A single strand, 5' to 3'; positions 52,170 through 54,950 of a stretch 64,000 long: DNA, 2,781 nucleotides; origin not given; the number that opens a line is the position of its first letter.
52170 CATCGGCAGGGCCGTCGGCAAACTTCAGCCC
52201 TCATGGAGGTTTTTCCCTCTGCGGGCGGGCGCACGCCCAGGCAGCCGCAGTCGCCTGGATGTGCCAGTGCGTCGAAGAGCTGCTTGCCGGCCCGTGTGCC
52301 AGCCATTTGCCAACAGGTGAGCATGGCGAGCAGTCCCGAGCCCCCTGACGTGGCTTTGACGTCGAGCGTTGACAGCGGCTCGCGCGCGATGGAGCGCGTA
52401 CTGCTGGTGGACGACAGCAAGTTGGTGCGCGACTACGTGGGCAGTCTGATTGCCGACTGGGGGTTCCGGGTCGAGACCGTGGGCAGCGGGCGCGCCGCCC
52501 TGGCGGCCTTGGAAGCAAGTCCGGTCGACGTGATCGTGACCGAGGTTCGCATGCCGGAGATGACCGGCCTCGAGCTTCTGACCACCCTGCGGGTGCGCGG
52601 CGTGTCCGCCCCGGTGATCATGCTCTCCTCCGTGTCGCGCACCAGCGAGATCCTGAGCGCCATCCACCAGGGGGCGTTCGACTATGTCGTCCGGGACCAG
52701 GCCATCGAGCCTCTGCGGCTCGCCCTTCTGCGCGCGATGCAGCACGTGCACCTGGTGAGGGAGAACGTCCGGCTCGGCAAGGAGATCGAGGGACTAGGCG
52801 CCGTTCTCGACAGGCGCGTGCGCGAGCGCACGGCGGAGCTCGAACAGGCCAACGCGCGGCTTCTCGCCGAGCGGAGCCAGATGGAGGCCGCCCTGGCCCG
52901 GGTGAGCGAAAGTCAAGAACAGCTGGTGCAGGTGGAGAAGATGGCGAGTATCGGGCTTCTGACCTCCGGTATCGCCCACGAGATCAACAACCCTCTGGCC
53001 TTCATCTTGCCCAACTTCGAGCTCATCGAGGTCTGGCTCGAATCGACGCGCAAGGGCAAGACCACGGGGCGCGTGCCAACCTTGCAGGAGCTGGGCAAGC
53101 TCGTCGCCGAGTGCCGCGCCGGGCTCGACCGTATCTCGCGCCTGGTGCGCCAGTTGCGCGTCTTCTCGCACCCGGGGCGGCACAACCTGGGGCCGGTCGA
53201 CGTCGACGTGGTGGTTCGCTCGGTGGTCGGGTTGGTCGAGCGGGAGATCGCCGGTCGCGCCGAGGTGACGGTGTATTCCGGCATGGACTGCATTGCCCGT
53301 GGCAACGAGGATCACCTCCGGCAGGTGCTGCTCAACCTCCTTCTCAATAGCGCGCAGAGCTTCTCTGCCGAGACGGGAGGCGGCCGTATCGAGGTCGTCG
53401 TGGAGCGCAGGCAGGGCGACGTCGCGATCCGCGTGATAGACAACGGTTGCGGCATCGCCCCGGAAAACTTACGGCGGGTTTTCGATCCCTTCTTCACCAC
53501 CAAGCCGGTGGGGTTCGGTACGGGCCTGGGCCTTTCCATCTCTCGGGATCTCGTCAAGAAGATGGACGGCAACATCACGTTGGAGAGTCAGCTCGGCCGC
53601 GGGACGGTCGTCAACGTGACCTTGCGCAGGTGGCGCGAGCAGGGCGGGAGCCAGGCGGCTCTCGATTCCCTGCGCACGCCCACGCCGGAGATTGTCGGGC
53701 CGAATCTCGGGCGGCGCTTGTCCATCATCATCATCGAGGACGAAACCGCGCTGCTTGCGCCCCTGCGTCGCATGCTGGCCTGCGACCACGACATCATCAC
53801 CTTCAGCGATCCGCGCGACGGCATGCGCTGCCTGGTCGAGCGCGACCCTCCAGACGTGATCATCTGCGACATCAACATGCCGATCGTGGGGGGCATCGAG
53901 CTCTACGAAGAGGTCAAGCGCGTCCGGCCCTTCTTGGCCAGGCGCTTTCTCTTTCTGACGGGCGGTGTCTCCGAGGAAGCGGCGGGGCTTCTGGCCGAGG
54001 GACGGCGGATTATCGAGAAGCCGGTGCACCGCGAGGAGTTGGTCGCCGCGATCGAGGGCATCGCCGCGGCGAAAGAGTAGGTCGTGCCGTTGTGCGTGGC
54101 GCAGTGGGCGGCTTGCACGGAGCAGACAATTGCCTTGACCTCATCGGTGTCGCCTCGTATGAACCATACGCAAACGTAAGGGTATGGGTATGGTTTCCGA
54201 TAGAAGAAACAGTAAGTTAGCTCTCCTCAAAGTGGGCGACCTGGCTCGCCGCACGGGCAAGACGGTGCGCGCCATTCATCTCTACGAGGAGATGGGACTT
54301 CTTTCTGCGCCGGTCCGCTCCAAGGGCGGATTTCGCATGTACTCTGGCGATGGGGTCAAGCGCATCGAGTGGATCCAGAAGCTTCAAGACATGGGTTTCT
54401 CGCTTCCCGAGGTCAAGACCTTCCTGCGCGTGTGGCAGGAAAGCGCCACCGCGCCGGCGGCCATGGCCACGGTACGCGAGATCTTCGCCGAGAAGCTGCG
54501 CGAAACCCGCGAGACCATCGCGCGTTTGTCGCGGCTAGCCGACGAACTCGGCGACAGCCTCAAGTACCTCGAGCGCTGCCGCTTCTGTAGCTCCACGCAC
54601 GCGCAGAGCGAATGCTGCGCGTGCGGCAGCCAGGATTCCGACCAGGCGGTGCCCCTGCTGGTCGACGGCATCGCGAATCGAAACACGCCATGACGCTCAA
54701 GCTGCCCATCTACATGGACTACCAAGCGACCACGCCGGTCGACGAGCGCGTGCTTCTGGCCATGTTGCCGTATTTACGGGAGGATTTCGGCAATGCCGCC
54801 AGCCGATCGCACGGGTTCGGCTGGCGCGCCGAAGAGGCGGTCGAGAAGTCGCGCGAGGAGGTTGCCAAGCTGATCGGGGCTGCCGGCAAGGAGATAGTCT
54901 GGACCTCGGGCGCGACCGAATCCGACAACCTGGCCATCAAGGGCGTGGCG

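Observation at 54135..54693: Cys-rich MerR-family regulator translationally coupled to iscS in place of IscR, behind a palindrome-bearing promoter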

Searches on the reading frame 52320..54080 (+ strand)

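Call 3: search_protein_families(library=pfam, proteins=[window:52320-54080:+], max_evalue=0.01)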
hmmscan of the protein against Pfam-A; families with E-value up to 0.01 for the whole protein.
window:52320-54080:+ (586 aa): 4 families
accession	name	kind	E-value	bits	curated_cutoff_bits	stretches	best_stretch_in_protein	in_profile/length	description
PF00072.30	Response_reg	-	2.7e-38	131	30.2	2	27-133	1-107/111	Response regulator receiver domain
PF02518.31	HATPase_c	-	4e-28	98.5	26.4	1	328-436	1-108/111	Histidine kinase-, DNA gyrase B-, and HSP90-like ATPase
PF00512.31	HisKA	-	3.1e-07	30.8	26.9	1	213-283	4-61/66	His Kinase A (phospho-acceptor) domain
PF13589.12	HATPase_c_3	-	0.0022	18.4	25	1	335-388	5-54/137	Histidine kinase-, DNA gyrase B-, and HSP90-like ATPase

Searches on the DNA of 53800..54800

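Call 69: search_rna_families(source=window, start=53800, end=54800, threshold=evalue, max_evalue=1)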
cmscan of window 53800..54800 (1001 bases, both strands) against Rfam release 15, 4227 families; matches with E-value up to 1: 0.
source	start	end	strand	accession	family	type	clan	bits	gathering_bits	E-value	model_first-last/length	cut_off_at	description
